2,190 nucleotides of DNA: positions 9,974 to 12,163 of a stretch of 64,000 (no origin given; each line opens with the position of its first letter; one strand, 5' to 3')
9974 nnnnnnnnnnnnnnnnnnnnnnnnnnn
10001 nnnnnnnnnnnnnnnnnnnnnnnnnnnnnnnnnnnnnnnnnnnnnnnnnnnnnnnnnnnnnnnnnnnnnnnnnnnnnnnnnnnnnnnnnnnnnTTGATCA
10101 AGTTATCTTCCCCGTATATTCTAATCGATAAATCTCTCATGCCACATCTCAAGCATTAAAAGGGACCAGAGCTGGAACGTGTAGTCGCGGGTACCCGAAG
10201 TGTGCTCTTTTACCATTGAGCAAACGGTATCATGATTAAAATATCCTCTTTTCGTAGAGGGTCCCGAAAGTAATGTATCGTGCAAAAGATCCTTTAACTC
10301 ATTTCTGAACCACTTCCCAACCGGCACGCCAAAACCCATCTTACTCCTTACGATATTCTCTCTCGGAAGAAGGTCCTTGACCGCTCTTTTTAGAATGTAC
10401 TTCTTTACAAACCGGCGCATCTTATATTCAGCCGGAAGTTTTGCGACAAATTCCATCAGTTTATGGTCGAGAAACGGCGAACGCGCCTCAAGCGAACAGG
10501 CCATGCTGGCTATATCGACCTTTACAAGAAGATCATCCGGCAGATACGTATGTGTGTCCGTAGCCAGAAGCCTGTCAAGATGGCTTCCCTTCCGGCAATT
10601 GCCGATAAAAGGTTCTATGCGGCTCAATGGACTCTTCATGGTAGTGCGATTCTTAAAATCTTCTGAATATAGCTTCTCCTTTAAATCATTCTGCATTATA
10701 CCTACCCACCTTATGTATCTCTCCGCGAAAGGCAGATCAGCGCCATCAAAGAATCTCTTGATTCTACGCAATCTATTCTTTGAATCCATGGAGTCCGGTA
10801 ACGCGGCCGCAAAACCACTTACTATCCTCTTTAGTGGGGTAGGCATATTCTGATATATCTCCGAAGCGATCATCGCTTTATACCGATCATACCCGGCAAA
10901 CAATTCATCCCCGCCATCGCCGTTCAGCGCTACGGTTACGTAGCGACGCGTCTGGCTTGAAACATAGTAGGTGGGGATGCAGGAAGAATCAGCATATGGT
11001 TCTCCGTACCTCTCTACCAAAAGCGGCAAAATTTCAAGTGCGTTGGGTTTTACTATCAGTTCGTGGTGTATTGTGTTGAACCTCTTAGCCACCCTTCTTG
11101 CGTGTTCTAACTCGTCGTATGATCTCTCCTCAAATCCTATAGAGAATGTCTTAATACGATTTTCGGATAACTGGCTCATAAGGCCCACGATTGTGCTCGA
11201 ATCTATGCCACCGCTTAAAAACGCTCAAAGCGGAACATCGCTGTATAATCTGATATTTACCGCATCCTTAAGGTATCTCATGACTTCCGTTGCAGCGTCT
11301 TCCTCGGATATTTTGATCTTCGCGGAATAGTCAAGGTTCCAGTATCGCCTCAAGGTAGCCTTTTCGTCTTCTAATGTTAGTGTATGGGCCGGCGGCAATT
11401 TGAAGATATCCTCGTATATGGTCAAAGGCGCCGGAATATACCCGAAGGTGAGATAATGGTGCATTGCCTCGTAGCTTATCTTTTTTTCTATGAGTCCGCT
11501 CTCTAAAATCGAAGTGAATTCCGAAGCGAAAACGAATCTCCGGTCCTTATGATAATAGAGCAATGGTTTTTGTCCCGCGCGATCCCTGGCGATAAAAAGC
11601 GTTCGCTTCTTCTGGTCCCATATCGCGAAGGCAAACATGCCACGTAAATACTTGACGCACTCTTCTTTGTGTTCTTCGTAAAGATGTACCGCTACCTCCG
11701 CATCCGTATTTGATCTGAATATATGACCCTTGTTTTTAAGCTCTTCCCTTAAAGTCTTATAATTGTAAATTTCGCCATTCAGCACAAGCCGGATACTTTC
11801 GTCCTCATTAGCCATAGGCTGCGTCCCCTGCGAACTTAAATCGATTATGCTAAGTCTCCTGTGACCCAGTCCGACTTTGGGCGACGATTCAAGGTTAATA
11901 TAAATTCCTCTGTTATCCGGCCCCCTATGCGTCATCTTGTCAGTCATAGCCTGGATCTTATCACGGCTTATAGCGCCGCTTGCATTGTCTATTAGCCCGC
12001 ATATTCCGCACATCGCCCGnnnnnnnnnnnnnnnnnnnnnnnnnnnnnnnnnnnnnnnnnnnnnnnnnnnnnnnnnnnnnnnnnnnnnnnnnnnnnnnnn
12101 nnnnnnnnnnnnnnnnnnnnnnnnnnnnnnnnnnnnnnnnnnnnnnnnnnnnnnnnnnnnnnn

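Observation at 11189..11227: AsnB/PseA-like amidotransferase interrupted by a single in-frame TGA exactly at a conserved glycine codon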

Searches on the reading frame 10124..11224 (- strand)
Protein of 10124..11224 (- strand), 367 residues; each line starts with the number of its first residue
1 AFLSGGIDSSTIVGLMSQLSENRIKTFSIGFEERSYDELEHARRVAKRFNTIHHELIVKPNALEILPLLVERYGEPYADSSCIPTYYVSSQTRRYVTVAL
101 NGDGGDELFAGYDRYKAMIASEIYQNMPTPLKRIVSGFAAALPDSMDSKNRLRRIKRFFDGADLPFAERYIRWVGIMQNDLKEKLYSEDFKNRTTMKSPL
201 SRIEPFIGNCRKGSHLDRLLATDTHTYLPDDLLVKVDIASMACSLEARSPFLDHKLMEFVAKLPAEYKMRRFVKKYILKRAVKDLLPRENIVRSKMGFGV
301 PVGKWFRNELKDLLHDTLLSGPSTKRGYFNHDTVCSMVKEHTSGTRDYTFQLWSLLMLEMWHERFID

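Call 5: search_protein_families(library=pfam, proteins=[window:10124-11224:-])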
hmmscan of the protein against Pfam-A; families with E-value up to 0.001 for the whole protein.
window:10124-11224:- (367 aa): 2 families
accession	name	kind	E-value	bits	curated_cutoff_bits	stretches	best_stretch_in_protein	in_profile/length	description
PF00733.27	Asn_synthase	-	5.5e-97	326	21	1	1-363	22-354/354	Asparagine synthase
PF06508.19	QueC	-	9.2e-05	22.5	22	1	2-59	5-61/210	Queuosine biosynthesis protein QueC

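Call 26: list_cluster_members(proteins=[P0121, window:10124-11188:-, window:12023-13060:-, window:9386-10093:-])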
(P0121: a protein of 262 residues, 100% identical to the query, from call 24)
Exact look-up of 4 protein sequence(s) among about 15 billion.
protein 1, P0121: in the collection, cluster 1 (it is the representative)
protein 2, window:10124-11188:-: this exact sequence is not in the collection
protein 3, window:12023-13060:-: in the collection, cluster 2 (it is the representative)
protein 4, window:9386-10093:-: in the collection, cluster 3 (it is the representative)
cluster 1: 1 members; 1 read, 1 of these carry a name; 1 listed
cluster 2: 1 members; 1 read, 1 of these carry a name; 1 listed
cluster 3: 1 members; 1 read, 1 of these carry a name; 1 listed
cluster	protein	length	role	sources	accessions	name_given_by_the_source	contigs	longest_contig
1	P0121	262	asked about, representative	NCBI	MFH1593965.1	MAG: asparagine synthase (glutamine-hydrolyzing) [Candidatus Omnitrophota bacterium]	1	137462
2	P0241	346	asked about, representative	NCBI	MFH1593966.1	MAG: glycosyltransferase family 4 protein [Candidatus Omnitrophota bacterium]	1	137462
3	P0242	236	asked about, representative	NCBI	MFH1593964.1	MAG: hypothetical protein ABID09_04645 [Candidatus Omnitrophota bacterium]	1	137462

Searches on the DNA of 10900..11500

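Call 37: search_rna_families(source=window, start=10900, end=11500, threshold=evalue, max_evalue=10)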
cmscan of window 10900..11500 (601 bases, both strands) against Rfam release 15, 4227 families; matches with E-value up to 10: 1.
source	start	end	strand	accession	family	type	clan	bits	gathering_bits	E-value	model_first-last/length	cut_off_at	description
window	11231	11289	-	RF00157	SNORD39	Gene; snRNA; snoRNA; CD-box;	CL00057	14.4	35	4.2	1-80/80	no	Small nucleolar RNA SNORD55/SNORD39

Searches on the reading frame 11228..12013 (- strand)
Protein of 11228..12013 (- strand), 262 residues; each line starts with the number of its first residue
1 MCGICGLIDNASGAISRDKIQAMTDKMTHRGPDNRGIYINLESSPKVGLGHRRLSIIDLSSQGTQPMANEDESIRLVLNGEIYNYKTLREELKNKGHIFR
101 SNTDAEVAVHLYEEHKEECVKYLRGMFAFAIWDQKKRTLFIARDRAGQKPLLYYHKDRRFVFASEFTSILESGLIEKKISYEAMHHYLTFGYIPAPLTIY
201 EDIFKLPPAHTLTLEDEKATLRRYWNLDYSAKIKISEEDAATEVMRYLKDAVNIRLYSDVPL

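Call 5: search_protein_families(library=pfam, proteins=[window:11228-12013:-])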
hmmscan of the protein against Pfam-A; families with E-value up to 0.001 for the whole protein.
window:11228-12013:- (262 aa): 3 families
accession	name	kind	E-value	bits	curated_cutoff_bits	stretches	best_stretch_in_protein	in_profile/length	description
PF13537.11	GATase_7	-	7.5e-46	155.6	25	1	51-170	1-122/123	Glutamine amidotransferase domain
PF13522.11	GATase_6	-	5.4e-43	146.6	27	1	32-165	1-130/130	Glutamine amidotransferase domain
PF12481.13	DUF3700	-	6.7e-06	26.2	27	1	117-165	123-172/228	Aluminium induced protein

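Call 9: find_encoding_contigs(protein=window:11228-12013:-, flank=6000, max_places=10)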
Protein window:11228-12013:- (262 aa): no gene with exactly this product is on record in the collection.

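Call 24: find_homologous_proteins(query=window:11228-12013:-)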
Query window:11228-12013:- (262 aa): 7796 proteins with E <= 0.001 among 8000 candidates; the best 120 are listed.
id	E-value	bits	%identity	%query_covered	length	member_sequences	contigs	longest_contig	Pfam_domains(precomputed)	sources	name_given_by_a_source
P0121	2.5e-173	593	100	100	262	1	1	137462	PF12481.14,PF13522.12,PF13537.12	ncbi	ncbi:MAG: asparagine synthase (glutamine-hydrolyzing) [Candidatus Omnitrophota bacterium]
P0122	2.9e-107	376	64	100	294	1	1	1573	PF12481.14,PF00733.28,PF13522.12,PF13537.12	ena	-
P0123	1.5e-106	374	64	100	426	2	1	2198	PF12481.14,PF00733.28,PF06508.20,PF13522.12,PF13537.12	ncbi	-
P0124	5.2e-104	365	62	100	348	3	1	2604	PF12481.14,PF00733.28,PF13522.12,PF13537.12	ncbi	-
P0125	1.4e-102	361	62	100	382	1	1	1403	PF00733.28,PF13522.12,PF13537.12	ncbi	-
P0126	1.5e-101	357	59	100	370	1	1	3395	PF12481.14,PF00733.28,PF13522.12,PF13537.12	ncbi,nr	ncbi:MAG TPA: asparagine synthase (glutamine-hydrolyzing), partial [Candidatus Omnitrophica bacteriu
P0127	2.2e-99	350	59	100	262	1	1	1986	PF13522.12,PF13537.12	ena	-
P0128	9.0e-98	345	59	100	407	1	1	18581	PF00733.28,PF13522.12,PF13537.12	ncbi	-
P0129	6.9e-96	339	58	100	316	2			PF00733.28,PF13522.12,PF13537.12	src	-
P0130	1.5e-95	338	58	100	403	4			PF00733.28,PF06508.20,PF13522.12,PF13537.12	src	-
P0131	2.0e-94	334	57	100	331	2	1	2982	PF00733.28,PF06508.20,PF13522.12,PF13537.12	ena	-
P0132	8.7e-93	329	59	96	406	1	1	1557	PF00733.28,PF13522.12,PF13537.12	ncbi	-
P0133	1.2e-92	328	60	90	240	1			PF13522.12,PF13537.12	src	-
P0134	7.8e-91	322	59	89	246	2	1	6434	PF13522.12,PF13537.12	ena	-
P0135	1.2e-89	318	56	100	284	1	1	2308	PF00733.28,PF13522.12,PF13537.12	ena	-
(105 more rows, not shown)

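Call 51: find_encoding_contigs(protein=P0127, flank=2000, max_places=3)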
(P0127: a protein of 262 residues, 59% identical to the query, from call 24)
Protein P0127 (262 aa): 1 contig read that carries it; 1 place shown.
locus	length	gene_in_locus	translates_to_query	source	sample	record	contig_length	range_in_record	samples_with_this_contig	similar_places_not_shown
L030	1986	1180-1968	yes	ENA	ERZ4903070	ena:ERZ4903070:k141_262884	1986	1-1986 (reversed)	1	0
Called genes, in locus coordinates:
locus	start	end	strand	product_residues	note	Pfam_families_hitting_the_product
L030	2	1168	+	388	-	?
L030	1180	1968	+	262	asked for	PF13522:GATase_6, PF13537:GATase_7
